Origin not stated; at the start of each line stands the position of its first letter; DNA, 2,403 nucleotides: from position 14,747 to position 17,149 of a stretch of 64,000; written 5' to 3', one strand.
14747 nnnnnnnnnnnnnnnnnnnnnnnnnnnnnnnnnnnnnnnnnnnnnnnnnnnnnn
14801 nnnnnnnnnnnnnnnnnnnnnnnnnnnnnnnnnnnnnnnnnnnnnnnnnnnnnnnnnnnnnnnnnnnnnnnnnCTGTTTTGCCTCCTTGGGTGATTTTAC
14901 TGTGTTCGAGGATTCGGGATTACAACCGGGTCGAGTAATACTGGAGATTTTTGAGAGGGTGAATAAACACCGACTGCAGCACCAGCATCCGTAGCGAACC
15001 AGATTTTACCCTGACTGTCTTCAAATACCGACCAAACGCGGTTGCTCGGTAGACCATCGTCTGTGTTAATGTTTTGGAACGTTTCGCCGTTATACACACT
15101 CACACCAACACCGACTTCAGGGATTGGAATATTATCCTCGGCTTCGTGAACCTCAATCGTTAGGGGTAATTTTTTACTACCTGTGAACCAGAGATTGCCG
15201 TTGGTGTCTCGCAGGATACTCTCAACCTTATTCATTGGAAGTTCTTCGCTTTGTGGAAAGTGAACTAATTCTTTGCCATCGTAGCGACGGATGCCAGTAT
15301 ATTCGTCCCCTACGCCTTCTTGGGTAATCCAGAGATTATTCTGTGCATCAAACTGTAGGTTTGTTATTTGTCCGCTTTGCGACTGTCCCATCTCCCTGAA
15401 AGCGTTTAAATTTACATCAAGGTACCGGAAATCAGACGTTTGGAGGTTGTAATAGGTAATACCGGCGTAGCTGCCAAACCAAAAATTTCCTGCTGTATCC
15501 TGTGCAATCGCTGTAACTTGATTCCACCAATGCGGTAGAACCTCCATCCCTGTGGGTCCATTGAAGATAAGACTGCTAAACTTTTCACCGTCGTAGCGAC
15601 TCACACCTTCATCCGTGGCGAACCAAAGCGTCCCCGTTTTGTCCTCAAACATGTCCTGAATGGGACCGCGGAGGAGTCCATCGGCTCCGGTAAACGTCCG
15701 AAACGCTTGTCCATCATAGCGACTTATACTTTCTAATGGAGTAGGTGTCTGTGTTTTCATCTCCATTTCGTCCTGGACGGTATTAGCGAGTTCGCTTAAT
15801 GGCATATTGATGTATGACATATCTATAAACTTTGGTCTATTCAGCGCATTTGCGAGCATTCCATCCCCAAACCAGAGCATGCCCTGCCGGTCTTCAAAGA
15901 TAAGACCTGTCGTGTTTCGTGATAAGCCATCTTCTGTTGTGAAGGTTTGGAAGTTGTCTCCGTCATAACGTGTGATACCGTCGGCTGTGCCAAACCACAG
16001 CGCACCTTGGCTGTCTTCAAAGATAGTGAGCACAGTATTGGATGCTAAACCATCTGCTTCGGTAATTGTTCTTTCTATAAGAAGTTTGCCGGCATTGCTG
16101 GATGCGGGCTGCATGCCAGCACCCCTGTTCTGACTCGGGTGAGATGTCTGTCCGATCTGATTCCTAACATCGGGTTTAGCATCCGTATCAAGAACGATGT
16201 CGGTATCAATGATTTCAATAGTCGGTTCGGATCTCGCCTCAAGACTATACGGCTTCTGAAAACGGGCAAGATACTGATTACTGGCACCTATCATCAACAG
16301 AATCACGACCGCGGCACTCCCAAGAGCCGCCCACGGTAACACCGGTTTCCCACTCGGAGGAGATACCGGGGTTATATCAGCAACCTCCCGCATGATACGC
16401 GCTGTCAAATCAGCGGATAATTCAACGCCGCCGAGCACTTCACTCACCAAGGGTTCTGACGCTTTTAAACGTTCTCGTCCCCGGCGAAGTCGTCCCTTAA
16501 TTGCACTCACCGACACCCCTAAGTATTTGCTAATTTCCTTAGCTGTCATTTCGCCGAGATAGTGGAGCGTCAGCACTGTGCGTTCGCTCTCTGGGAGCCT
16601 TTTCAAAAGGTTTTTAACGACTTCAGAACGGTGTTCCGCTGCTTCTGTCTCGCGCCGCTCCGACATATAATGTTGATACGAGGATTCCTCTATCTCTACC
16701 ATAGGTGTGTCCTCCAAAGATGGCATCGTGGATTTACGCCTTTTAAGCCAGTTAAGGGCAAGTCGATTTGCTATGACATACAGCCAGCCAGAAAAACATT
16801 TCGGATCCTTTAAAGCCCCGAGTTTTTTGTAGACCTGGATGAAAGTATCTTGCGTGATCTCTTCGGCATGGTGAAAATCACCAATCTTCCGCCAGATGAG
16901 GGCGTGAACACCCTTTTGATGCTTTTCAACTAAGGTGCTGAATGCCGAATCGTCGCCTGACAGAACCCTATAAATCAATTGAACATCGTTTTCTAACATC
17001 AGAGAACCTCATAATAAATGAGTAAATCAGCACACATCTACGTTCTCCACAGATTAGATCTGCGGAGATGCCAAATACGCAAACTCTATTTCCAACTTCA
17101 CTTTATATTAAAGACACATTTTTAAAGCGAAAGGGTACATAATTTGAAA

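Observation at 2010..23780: ~21 kb paralogue-amplified envelope locus: membrane-tethered sigma factors, giant BNR lipoproteins, orphan ABC-2 permeases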

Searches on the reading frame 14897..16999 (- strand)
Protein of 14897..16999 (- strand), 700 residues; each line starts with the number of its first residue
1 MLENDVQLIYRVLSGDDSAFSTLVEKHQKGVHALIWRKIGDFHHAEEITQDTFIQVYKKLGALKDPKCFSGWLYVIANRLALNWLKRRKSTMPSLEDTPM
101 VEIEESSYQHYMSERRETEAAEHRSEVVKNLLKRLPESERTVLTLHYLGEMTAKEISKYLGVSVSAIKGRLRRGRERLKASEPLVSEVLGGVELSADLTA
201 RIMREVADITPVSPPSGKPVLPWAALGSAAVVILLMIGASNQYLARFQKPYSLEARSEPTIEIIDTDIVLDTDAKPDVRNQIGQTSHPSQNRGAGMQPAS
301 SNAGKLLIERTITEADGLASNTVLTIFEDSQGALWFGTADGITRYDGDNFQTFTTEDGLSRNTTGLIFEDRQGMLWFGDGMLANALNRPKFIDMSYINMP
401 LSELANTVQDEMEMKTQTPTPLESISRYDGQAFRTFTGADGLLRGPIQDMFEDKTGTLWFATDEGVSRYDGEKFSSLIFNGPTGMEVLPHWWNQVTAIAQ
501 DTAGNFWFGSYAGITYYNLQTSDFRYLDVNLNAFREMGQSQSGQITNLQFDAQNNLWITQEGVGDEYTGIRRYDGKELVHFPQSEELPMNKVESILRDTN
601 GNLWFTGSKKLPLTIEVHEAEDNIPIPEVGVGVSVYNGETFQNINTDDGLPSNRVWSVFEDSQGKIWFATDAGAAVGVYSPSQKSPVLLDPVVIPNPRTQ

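Call 4: search_protein_families(library=pfam, proteins=[window:14897-16999:-], max_evalue=0.01)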
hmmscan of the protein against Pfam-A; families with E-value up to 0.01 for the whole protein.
window:14897-16999:- (700 aa): 7 families
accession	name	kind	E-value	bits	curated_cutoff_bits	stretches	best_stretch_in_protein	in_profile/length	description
PF07494.17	Reg_prop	-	1.5e-32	107.8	20.4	2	649-671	1-23/24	Two component regulator propeller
PF08281.18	Sigma70_r4_2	-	7.1e-15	54.8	25.7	1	128-178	4-54/54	Sigma-70, region 4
PF04542.20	Sigma70_r2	-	5.5e-12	45.7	24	1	23-90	1-70/71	Sigma-70 region 2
PF04545.22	Sigma70_r4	-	1.3e-11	44.3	24.1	1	131-179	1-49/50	Sigma-70, region 4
PF07638.17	Sigma70_ECF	-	0.0032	17.8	21.1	1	8-180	7-181/185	ECF sigma factor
PF24684.1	Vgb_lyase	-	0.0049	16.2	50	0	552-609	22-74/290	Virginiamycin B lyase family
PF08450.18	SGL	-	0.0084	16.2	26.3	0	492-684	40-215/246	SMP-30/Gluconolactonase/LRE-like region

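Call 11: find_encoding_contigs(protein=window:14897-16999:-, flank=10000, max_places=6)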
Protein window:14897-16999:- (700 aa): no gene with exactly this product is on record in the collection.

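Call 13: find_homologous_proteins(query=window:14897-16999:-, max_evalue=0.00001)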
Query window:14897-16999:- (700 aa): 7131 proteins with E <= 0.00001 among 8000 candidates; the best 120 are listed.
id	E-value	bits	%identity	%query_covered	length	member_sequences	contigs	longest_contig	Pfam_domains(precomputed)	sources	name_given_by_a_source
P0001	0.0e+0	1603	100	100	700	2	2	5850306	PF07494.18,PF04545.23,PF04542.21,PF08281.19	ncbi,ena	-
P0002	0.0e+0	1507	93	100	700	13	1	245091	PF07494.18,PF04545.23,PF04542.21,PF08281.19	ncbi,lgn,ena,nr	ncbi:MAG: sigma-70 family RNA polymerase sigma factor [Candidatus Poribacteria bacterium]|nr:sigma-7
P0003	0.0e+0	1472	91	100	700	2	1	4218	PF07494.18,PF04545.23,PF04542.21,PF08281.19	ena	-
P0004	0.0e+0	1465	92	100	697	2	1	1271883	PF07494.18,PF04545.23,PF04542.21,PF08281.19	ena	-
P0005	0.0e+0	1465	92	100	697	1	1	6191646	PF07494.18,PF04545.23,PF04542.21,PF08281.19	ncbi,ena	-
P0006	0.0e+0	1458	91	100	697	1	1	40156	PF07494.18,PF04545.23,PF04542.21,PF08281.19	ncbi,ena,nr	ncbi:MAG: sigma-70 family RNA polymerase sigma factor [Candidatus Poribacteria bacterium]|nr:sigma-7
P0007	0.0e+0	1455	91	100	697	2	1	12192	PF07494.18,PF04545.23,PF04542.21,PF08281.19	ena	-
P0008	0.0e+0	1438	90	100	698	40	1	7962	PF07494.18,PF04545.23,PF04542.21,PF24684.2,PF08281.19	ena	-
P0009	0.0e+0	1380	85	100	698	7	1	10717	PF07494.18,PF04545.23,PF04542.21,PF08281.19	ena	-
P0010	0.0e+0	1313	82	100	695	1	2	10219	PF07494.18,PF04545.23,PF04542.21,PF08281.19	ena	-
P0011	0.0e+0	1143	84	85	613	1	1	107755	PF07494.18,PF04545.23,PF08281.19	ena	-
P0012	7.5e-285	965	62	97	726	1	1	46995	PF07494.18,PF07638.18,PF04545.23,PF04542.21,PF08281.19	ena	-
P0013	3.6e-284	963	61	97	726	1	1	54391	PF07494.18,PF07638.18,PF04545.23,PF04542.21,PF08281.19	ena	-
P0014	1.0e-283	961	65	97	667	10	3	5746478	PF07494.18,PF04545.23,PF04542.21,PF08281.19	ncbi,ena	-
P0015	1.4e-283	961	61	97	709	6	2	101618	PF07494.18,PF07638.18,PF04545.23,PF04542.21,PF08281.19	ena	-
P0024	4.3e-280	949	60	97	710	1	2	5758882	PF07494.18,PF07638.18,PF04545.23,PF04542.21,PF08281.19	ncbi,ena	-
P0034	1.2e-240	819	55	97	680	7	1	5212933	PF07494.18,PF07638.18,PF04545.23,PF04542.21,PF08281.19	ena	-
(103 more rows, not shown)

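Call 14: find_encoding_contigs(protein=P0001, flank=10000, max_places=3)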
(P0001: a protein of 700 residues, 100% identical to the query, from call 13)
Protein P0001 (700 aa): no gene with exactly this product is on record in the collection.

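Call 15: find_encoding_contigs(protein=P0014, flank=10000, max_places=3)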
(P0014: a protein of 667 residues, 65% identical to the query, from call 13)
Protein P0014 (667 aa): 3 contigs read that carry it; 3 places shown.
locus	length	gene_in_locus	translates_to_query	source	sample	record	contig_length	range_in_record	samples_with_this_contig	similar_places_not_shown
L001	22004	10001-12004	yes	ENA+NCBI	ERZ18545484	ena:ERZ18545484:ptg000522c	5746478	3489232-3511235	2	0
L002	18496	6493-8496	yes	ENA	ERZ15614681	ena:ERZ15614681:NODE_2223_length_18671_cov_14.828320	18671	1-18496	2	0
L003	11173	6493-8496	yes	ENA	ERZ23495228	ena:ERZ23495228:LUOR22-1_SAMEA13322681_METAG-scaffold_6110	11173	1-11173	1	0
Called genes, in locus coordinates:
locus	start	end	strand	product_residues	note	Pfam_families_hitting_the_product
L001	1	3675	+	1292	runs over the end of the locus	-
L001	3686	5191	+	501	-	PF12679:ABC2_membrane_2, PF12698:ABC2_membrane_3, PF12040:DUF3526 (weak)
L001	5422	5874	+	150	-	PF01609:DDE_Tnp_1, PF13612:DDE_Tnp_1_3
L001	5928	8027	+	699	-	PF13574:Reprolysin_2 (weak), PF13688:Reprolysin_5 (weak), PF05048:NosD, PF13229:Beta_helix, PF00404:Dockerin_1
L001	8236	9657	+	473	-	PF12679:ABC2_membrane_2, PF12698:ABC2_membrane_3, PF12040:DUF3526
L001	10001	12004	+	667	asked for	PF04542:Sigma70_r2, PF08281:Sigma70_r4_2, PF04545:Sigma70_r4, PF07494:Reg_prop (faint)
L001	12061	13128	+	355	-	PF07494:Reg_prop (faint), PF24684:Vgb_lyase (faint)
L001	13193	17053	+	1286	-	-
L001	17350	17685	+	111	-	-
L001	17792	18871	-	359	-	PF01321:Creatinase_N, PF00557:Peptidase_M24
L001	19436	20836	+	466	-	PF12679:ABC2_membrane_2, PF12698:ABC2_membrane_3 (weak)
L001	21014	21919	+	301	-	-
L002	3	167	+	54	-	?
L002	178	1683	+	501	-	PF12679:ABC2_membrane_2, PF12698:ABC2_membrane_3, PF12040:DUF3526 (weak)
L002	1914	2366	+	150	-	PF01609:DDE_Tnp_1, PF13612:DDE_Tnp_1_3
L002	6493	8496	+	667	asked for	PF04542:Sigma70_r2, PF08281:Sigma70_r4_2, PF04545:Sigma70_r4, PF07494:Reg_prop (faint)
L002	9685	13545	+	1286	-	-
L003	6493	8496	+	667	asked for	PF04542:Sigma70_r2, PF08281:Sigma70_r4_2, PF04545:Sigma70_r4, PF07494:Reg_prop (faint)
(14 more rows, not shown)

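Call 17: find_encoding_contigs(protein=P0034, flank=10000, max_places=2)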
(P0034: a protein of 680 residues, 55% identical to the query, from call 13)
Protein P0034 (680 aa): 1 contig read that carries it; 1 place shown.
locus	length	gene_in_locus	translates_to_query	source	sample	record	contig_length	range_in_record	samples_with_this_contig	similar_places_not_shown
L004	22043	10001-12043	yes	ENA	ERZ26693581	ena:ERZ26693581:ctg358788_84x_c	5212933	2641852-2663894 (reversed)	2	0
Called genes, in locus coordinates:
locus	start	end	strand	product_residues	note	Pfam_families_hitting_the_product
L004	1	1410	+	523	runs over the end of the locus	PF00528:BPD_transp_1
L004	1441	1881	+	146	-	-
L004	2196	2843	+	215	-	PF16316:DUF4956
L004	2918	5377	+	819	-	PF08757:CotH, PF00932:LTD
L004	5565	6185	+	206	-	PF04542:Sigma70_r2, PF08281:Sigma70_r4_2, PF04545:Sigma70_r4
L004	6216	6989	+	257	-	PF13490:zf-HC2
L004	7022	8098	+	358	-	PF03888:MucB_RseB (faint)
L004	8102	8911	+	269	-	PF01738:DLH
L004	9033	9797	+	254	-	PF00106:adh_short, PF23441:SDR (weak), PF08659:KR, PF13561:adh_short_C2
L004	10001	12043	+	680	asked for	PF07638:Sigma70_ECF (weak), PF04542:Sigma70_r2, PF08281:Sigma70_r4_2, PF04545:Sigma70_r4, PF07494:Reg_prop (faint)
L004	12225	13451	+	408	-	PF07494:Reg_prop (weak)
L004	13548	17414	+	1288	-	-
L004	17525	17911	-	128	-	-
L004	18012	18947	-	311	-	PF06283:ThuA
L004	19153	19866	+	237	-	PF05721:PhyH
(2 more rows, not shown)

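Call 18: find_encoding_contigs(protein=P0024, flank=10000, max_places=2)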
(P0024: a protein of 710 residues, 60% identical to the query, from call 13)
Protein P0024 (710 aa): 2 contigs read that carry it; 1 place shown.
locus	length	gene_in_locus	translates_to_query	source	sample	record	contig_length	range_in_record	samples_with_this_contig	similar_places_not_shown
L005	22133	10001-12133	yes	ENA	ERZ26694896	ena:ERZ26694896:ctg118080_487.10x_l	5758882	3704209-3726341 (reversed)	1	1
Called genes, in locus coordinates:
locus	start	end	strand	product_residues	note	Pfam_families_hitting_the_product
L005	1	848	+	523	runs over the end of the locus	PF00528:BPD_transp_1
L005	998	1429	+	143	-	-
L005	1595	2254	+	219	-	PF16316:DUF4956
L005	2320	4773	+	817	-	PF08757:CotH, PF00932:LTD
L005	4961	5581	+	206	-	PF04542:Sigma70_r2, PF08281:Sigma70_r4_2, PF04545:Sigma70_r4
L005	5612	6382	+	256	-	PF13490:zf-HC2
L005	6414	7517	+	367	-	PF03888:MucB_RseB (faint)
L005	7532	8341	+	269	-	PF01738:DLH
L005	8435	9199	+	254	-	PF00106:adh_short, PF23441:SDR (weak), PF08659:KR, PF13561:adh_short_C2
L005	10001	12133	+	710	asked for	PF07638:Sigma70_ECF (weak), PF04542:Sigma70_r2, PF04545:Sigma70_r4, PF08281:Sigma70_r4_2, PF07494:Reg_prop (faint)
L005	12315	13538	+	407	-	PF07494:Reg_prop (weak)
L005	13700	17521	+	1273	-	-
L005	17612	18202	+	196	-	-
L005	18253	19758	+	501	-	PF12679:ABC2_membrane_2, PF12698:ABC2_membrane_3, PF12040:DUF3526 (weak)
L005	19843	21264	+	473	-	PF12679:ABC2_membrane_2, PF12698:ABC2_membrane_3, PF12040:DUF3526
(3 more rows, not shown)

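Call 36: find_related_loci(query=A1, collection=genome_contigs, flank=10000)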
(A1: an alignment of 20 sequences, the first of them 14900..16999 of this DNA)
Query A1 (700 aa) in genome_contigs; peptide patterns used: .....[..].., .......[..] (x = any residue, [..] = any of these).
591 stretches matched a pattern (row limit reached: there are more); 576 encode a relative of the query (tblastn E <= 1e-3); the best 80 are kept; 79 distinct loci.
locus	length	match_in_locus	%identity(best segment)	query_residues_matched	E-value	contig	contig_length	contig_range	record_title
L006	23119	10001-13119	65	1-690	0e+0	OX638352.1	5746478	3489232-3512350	MAG: uncultured Poribacteria bacterium isolate 319d9eaa-e5ea-4d6b-972a-5b23a2ce0867 genome assembly, chromosome: 1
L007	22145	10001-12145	61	3-697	0e+0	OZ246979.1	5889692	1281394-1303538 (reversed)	MAG: Candidatus Poribacteria bacterium isolate b1f05427-043e-45ba-8b49-4d0e3d1ba290 genome assembly, chromosome: 1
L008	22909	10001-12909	61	3-695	0e+0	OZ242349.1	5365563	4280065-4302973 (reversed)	MAG: Candidatus Poribacteria bacterium isolate e367748c-ea16-458c-b08a-e5b385d280ea genome assembly, chromosome: 1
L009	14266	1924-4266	62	3-690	9e-156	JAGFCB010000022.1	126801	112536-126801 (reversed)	MAG: Candidatus Poribacteria bacterium isolate SB0101 contig_8521, whole genome shotgun sequence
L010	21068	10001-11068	64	1-348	6e-142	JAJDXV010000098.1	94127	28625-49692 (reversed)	MAG: Candidatus Poribacteria bacterium isolate jk18x27bins.53 k141_1379629, whole genome shotgun sequence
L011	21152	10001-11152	59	1-377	7e-141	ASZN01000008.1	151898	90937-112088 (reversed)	Candidatus Poribacteria bacterium WGA-3G POR3G_contig_7.8_C, whole genome shotgun sequence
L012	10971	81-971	71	1-297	7e-139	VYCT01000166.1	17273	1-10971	MAG: Candidatus Poribacteria bacterium isolate SB0675_bin_22 NODE_1474_length_17273_cov_12.548902, whole genome shotgun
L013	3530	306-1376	62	1-348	6e-142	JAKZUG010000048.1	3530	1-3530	MAG: Candidatus Poribacteria bacterium isolate Langseth_MAG_00079 Langseth_MAG_00079_000000000048, whole genome shotgun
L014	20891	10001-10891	68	1-297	1e-136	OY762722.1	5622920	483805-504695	MAG: Candidatus Poribacteria bacterium isolate ed6806d3-dd7a-4409-98ee-5b7e1ebe3502 genome assembly, chromosome: 1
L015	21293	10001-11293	53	1-414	3e-135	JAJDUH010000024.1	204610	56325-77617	MAG: Candidatus Poribacteria bacterium isolate jk18x1bzbins.72 k141_1349855, whole genome shotgun sequence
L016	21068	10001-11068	57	1-348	5e-129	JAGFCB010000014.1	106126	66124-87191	MAG: Candidatus Poribacteria bacterium isolate SB0101 contig_5450, whole genome shotgun sequence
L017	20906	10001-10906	64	1-301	4e-128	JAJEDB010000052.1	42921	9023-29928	MAG: Candidatus Poribacteria bacterium isolate jk18xAbins.50 k141_707916, whole genome shotgun sequence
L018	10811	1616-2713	58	1-357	7e-128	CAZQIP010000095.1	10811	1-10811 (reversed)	MAG TPA_asm: uncultured bacterium isolate SRP338948_co1_32 genome assembly, contig: k141_344528, whole genome shotgun se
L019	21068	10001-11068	58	3-349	8e-128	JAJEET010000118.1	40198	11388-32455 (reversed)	MAG: Candidatus Poribacteria bacterium isolate p16x34bins.5 k141_833783, whole genome shotgun sequence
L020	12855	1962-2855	66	1-297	2e-127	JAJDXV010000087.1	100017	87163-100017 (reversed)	MAG: Candidatus Poribacteria bacterium isolate jk18x27bins.53 k141_28768, whole genome shotgun sequence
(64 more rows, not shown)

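Call 56: search_protein_families(library=ncbifam, proteins=[window:14897-16999:-], max_evalue=0.001)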
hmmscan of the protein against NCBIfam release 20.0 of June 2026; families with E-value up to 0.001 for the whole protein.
window:14897-16999:- (700 aa): 93 families (the best 25 are shown)
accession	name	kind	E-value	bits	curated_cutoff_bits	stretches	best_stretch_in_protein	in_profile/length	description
NF007223.0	PRK09641.1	equivalog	2.8e-31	108.8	209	1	6-180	6-182/187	RNA polymerase sigma factor SigW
TIGR02937.1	sigma70-ECF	superfamily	9.2e-28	96.9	42.9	1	19-179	2-162/165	sigma-70 family RNA polymerase sigma factor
TIGR02948.1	SigW_bacill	equivalog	2.6e-27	96.1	243.1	1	7-179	7-181/187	RNA polymerase sigma factor SigW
NF009166.1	PRK12513.1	equivalog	8.5e-27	94.1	206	1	3-180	7-184/193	RNA polymerase sigma factor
NF004113.0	PRK05602.1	equivalog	2.2e-26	92.8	208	1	4-180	31-199/211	RNA polymerase sigma factor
NF009171.0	PRK12518.1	equivalog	1.9e-24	86.5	208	1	4-179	13-181/191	RNA polymerase sigma factor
NF007215.0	PRK09637.1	equivalog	3.4e-24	85.8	212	1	23-180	6-152/181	RNA polymerase sigma factor SigZ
TIGR02985.1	Sig70_bacteroi1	subfamily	1.2e-23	84.1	126.4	1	19-180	2-160/162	RNA polymerase sigma-70 factor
TIGR02939.1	RpoE_Sigma70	equivalog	1.3e-23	84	236.15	1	3-179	5-183/190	RNA polymerase sigma factor RpoE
NF008888.0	PRK11922.1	equivalog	6.5e-23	81.6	204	1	3-181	15-195/231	RNA polymerase sigma factor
TIGR02959.1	SigZ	equivalog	7.7e-23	81.2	168.65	1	26-180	3-146/170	RNA polymerase sigma factor SigZ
TIGR02983.1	SigE-fam_strep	subfamily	1.9e-22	79.9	141.55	1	17-182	5-158/162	SigE family RNA polymerase sigma factor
TIGR02950.1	SigM_subfam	subfamily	2.1e-22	79.6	147.95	1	23-181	5-157/159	RNA polymerase sigma factor, SigM family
NF009172.0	PRK12519.1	subfamily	6.3e-21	74.8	222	1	4-180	15-187/194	RNA polymerase sigma factor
TIGR02989.1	Sig-70_gvs1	subfamily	9.3e-21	74.4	124.55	1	19-179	2-155/158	RNA polymerase sigma-70 factor, Rhodopirellula/Verrucomicrobium family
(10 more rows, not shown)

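Call 58: predict_structure(alignment_id=A1)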
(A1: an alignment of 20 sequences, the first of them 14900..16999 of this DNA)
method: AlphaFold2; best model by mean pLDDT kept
length: 700 residues; sequences in the alignment: 20
mean_pLDDT: 59.7   pTM: 0.52
mean pLDDT of the five models: 59.7, 59.4, 58.7, 55.7, 54.6
residues with pLDDT >= 90: 106; 70-90: 187; 50-70: 104; < 50: 303
segments of 3 or more residues with pLDDT < 50: 1-3, 12-17, 28-125, 184-304, 387-422, 614-624, 682-700
pLDDT, mean of each block of 10 residues (from residue 1): 46 49 50 34 31 39 36 36 33 27 36 42 51 64 56 57 70 69 45 34 29 26 27 27 24 22 23 23 25 25 61 89 93 93 90 88 90 89 54 41 42 32 79 87 84 89 87 78 60 84 89 83 76 58 80 90 71 85 85 89 89 47 58 88 86 91 92 88 38 34
secondary structure, 60 per line:
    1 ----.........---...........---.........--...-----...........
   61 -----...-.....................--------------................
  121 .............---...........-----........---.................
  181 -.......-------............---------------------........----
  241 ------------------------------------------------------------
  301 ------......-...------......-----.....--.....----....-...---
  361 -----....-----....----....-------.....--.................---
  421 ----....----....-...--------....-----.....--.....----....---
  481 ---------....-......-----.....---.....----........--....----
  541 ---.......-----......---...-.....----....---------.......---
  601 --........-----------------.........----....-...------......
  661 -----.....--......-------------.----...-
elements in order (helices of 4 or more, strands of 3 or more residues): H5-13 H17-27 H31-39 H50-60 H70-90 H105-133 H137-147 H153-160 H164-180 H182-188 H196-207 H229-236 E307-312 E323-328 E334-338 E341-345 E350-353 E366-369 E375-378 H383-386 H394-398 H401-417 E425-428 E433-436 E449-452 E458-462 E465-469 E474-477 H490-493 E495-500 E506-510 E514-518 E523-530 E533-536 E544-550 E556-561 E569-573 E578-581 E591-597 E603-610 E628-636 E641-644 E655-660 E666-670 E673-678
